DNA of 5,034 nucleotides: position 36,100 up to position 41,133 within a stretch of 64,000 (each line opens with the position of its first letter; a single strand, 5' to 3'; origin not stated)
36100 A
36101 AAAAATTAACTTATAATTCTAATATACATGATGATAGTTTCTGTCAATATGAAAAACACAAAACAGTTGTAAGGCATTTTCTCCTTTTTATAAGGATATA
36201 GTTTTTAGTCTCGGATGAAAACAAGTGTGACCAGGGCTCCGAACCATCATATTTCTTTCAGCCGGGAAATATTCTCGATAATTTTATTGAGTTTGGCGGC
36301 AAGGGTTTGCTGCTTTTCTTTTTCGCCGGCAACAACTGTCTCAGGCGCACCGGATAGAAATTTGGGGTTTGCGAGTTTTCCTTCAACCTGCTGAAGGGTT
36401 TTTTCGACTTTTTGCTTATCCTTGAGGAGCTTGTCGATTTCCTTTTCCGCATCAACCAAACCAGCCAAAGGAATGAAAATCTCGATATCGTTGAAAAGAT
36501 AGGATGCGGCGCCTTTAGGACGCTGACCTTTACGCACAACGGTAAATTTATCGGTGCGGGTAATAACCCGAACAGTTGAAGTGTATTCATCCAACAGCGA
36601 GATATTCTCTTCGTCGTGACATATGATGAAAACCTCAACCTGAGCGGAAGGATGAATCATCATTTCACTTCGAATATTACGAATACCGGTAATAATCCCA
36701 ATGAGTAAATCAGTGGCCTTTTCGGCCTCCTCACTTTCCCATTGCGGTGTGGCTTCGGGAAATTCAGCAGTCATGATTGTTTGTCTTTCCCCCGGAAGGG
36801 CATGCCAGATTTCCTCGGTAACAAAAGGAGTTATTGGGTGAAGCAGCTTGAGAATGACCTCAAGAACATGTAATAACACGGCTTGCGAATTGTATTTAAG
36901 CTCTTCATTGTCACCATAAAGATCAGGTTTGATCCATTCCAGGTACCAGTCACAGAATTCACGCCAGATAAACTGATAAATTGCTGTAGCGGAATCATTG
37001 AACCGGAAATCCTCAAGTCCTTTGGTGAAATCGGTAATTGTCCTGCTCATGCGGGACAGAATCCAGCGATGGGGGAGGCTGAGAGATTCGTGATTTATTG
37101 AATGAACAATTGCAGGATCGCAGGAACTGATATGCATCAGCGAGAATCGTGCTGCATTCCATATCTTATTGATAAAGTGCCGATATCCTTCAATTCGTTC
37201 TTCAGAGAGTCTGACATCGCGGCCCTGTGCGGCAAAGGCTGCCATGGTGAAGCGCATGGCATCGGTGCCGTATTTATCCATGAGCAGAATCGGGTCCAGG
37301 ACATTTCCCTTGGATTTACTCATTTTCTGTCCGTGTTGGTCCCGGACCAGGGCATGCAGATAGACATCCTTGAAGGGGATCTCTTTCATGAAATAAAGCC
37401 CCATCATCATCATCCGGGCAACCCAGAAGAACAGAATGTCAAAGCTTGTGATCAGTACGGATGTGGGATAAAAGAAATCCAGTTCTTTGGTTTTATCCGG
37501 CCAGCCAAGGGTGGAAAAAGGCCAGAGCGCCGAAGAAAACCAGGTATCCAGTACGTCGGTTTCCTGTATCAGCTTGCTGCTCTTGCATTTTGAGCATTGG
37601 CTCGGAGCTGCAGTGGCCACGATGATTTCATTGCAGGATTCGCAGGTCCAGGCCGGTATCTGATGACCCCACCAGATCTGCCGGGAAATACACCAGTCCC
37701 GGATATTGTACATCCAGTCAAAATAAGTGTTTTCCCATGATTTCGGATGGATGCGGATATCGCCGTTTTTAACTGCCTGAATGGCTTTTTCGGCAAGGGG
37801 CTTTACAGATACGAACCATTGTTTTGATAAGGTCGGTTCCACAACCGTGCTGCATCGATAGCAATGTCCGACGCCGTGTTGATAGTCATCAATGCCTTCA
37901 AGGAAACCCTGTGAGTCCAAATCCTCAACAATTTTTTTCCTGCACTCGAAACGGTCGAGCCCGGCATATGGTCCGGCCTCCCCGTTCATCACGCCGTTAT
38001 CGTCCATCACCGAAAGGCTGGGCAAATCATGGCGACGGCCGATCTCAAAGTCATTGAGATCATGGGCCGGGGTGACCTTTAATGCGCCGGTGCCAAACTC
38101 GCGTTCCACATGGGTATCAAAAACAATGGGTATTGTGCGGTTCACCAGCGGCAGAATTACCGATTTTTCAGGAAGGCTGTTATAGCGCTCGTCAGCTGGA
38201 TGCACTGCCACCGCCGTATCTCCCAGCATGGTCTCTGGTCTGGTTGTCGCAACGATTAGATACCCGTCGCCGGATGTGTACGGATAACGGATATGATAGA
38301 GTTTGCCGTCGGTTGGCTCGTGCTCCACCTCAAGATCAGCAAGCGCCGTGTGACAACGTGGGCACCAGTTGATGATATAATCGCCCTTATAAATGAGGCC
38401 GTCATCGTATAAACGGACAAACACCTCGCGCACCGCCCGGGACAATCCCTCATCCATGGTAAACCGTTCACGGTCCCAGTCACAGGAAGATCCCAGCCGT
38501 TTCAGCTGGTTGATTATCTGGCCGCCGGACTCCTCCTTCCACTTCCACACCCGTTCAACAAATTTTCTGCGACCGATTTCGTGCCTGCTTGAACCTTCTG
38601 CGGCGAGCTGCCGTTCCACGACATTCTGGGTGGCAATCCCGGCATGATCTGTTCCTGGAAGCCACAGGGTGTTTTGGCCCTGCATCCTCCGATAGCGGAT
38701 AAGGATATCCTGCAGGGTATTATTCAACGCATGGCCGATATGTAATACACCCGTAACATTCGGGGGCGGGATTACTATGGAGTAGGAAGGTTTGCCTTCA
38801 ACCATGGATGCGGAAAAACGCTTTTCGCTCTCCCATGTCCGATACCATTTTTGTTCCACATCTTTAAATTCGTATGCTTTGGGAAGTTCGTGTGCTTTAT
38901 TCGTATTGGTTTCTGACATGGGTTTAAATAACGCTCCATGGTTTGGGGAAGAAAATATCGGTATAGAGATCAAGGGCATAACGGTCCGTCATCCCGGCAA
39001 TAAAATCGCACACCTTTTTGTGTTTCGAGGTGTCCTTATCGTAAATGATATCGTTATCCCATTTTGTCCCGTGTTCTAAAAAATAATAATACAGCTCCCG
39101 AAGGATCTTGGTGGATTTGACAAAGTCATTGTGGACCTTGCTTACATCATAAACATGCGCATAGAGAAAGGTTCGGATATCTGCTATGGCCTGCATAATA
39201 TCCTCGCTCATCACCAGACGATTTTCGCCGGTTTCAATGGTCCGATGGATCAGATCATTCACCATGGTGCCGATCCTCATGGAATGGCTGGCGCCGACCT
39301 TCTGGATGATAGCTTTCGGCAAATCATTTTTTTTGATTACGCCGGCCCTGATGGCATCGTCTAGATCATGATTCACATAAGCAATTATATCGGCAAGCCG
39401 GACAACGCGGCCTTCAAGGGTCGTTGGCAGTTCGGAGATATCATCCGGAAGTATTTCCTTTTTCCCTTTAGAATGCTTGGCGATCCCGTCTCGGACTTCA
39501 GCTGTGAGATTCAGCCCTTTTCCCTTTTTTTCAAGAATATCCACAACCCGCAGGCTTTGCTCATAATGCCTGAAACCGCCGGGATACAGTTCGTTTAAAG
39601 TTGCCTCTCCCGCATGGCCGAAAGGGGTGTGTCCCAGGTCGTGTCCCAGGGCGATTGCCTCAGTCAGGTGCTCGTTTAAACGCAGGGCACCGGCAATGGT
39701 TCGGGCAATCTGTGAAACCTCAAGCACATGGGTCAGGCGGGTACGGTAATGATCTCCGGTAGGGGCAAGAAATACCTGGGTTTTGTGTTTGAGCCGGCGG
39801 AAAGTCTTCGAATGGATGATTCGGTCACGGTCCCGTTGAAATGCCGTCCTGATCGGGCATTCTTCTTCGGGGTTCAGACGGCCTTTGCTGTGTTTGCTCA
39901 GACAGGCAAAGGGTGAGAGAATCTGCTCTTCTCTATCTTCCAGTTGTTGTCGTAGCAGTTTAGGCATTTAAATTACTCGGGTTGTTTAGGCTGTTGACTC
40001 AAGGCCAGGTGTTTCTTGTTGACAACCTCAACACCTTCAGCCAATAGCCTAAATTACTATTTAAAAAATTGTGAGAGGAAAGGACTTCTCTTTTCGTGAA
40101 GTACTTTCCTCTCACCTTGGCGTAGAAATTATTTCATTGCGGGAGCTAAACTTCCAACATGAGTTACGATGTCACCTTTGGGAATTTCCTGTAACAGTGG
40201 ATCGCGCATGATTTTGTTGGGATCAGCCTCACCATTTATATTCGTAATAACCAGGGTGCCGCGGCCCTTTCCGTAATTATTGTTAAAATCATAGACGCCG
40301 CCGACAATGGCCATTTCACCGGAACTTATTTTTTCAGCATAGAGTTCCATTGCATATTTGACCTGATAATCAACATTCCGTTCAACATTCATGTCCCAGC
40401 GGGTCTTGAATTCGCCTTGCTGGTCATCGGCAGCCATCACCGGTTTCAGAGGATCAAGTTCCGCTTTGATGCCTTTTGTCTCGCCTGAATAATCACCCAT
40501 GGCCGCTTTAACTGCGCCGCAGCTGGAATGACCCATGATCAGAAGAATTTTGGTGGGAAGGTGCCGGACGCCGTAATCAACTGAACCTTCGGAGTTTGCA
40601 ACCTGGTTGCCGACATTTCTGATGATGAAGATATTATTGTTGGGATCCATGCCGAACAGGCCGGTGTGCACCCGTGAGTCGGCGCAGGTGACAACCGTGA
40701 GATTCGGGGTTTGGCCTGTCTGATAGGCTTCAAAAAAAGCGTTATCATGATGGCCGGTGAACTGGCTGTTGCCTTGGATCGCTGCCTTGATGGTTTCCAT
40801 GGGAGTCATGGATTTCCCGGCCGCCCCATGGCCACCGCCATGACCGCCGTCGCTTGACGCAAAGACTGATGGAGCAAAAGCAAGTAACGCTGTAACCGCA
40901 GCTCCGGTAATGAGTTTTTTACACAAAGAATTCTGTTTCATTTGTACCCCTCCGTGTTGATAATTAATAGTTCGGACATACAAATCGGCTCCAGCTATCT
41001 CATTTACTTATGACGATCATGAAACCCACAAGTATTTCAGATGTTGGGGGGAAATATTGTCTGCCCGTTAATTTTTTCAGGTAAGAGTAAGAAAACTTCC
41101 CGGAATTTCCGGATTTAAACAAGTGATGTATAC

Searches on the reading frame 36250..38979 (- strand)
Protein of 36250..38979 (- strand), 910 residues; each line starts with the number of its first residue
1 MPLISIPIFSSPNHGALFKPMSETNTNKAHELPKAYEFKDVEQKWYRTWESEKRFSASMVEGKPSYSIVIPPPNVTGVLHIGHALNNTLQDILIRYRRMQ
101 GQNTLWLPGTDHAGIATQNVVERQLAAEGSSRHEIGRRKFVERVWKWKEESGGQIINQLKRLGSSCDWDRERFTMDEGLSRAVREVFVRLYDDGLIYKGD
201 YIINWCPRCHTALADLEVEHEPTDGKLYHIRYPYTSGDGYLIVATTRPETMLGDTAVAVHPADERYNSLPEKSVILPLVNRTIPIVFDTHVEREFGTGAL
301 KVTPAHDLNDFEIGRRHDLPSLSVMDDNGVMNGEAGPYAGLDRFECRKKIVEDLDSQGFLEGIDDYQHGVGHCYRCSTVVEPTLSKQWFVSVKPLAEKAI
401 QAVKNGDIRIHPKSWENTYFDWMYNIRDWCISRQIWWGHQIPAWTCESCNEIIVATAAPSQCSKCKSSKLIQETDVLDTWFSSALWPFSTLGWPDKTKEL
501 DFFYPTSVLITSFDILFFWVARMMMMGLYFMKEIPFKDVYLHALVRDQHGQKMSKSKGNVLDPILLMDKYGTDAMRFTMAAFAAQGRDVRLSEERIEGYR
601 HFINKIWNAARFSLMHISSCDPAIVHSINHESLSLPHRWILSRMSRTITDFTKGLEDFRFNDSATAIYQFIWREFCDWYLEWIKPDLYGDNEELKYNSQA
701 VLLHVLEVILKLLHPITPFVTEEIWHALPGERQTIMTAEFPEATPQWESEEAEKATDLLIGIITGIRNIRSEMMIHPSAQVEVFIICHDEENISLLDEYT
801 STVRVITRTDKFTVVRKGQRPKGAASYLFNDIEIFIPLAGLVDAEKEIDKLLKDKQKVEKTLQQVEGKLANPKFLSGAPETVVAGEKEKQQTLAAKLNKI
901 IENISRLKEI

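Call 13: search_protein_families(library=pfam, proteins=[window:36250-38979:-], max_evalue=0.001)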
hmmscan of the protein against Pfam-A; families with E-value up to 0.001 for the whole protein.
window:36250-38979:- (910 aa): 6 families
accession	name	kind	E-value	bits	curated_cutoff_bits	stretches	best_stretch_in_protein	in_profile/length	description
PF00133.28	tRNA-synt_1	-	1.6e-146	488.8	22.7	1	44-592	1-414/414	tRNA synthetases class I (I, L, M and V)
PF08264.19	Anticodon_1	-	9.3e-45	152.6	25.1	1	638-785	2-148/148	Anticodon-binding domain of tRNA ligase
PF09334.17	tRNA-synt_1g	-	4.7e-23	82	20.1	2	73-220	8-137/391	tRNA synthetases class I (M)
PF10458.14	Val_tRNA-synt_C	-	8.7e-13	48.8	25.9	1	843-908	1-66/66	Valyl tRNA synthetase tRNA binding arm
PF13603.12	tRNA-synt_1_2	-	1e-07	32.1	25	1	273-327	88-142/185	Leucyl-tRNA synthetase, editing domain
PF21349.2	RUBY_RBDX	-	0.00031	20.6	26.5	0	444-469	1-26/30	Rubrerythrin, rubredoxin-like domain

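Call 92: find_homologous_proteins(query=window:36250-38979:-, max_evalue=1e-50)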
Query window:36250-38979:- (910 aa): 8000 proteins with E <= 1e-50 among 8000 candidates; the best 120 are listed.
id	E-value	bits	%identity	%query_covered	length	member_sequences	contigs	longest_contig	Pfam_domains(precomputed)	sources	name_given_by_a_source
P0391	0.0e+0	2099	100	98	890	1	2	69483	PF09334.18,PF08264.20,PF13603.13,PF00133.29,PF10458.15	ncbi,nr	ncbi:MAG: valine--tRNA ligase [Proteobacteria bacterium]|nr:valine--tRNA ligase [Pseudomonadota bact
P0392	0.0e+0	1630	75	98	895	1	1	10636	PF09334.18,PF08264.20,PF13603.13,PF00133.29,PF10458.15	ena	-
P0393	0.0e+0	1627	76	97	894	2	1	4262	PF09334.18,PF08264.20,PF21349.3,PF13603.13,PF00133.29,PF10458.15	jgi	-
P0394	0.0e+0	1622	75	96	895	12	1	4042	PF09334.18,PF08264.20,PF13603.13,PF00133.29,PF10458.15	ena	-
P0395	0.0e+0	1612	74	98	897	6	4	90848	PF09334.18,PF08264.20,PF13603.13,PF00133.29,PF10458.15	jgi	jgi:valyl-tRNA synthetase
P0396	0.0e+0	1612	74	98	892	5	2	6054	PF09334.18,PF08264.20,PF13603.13,PF00133.29,PF10458.15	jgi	-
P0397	0.0e+0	1611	75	97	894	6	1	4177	PF09334.18,PF08264.20,PF13603.13,PF00133.29,PF10458.15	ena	-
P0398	0.0e+0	1609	74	97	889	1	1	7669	PF09334.18,PF08264.20,PF13603.13,PF00133.29,PF10458.15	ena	-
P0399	0.0e+0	1608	74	97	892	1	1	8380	PF09334.18,PF08264.20,PF13603.13,PF00133.29,PF10458.15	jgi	-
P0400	0.0e+0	1607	74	97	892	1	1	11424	PF09334.18,PF08264.20,PF13603.13,PF00133.29,PF10458.15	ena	-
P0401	0.0e+0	1607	75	98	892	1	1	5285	PF09334.18,PF01406.26,PF08264.20,PF13603.13,PF00133.29,PF10458.15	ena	-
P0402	0.0e+0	1605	74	98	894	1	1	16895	PF09334.18,PF01406.26,PF08264.20,PF13603.13,PF00133.29,PF10458.15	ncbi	-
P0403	0.0e+0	1605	74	98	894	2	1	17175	PF09334.18,PF01406.26,PF08264.20,PF13603.13,PF00133.29,PF10458.15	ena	-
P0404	0.0e+0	1603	74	97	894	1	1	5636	PF09334.18,PF08264.20,PF13603.13,PF00133.29,PF10458.15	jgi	-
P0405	0.0e+0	1600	74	98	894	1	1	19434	PF09334.18,PF01406.26,PF08264.20,PF13603.13,PF00133.29,PF10458.15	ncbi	ncbi:MAG: valine--tRNA ligase [Desulfobacterales bacterium]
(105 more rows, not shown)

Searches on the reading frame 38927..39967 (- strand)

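Call 13: search_protein_families(library=pfam, proteins=[window:38927-39967:-], max_evalue=0.001)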
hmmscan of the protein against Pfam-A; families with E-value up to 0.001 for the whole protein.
window:38927-39967:- (347 aa): 2 families
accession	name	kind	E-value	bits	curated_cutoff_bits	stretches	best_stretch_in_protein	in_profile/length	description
PF13286.11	HD_assoc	-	2.4e-19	70.1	22.2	1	251-336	1-90/91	Phosphohydrolase-associated domain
PF01966.28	HD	-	9e-15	55.4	22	1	77-196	1-114/116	HD domain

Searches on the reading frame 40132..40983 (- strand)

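Call 13: search_protein_families(library=pfam, proteins=[window:40132-40983:-], max_evalue=0.001)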
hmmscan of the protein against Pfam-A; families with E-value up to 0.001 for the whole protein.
window:40132-40983:- (284 aa): 1 family
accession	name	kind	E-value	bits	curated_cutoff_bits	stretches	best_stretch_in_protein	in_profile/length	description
PF00484.24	Pro_CA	-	1.9e-26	93.6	25.7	1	96-235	2-153/156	Carbonic anhydrase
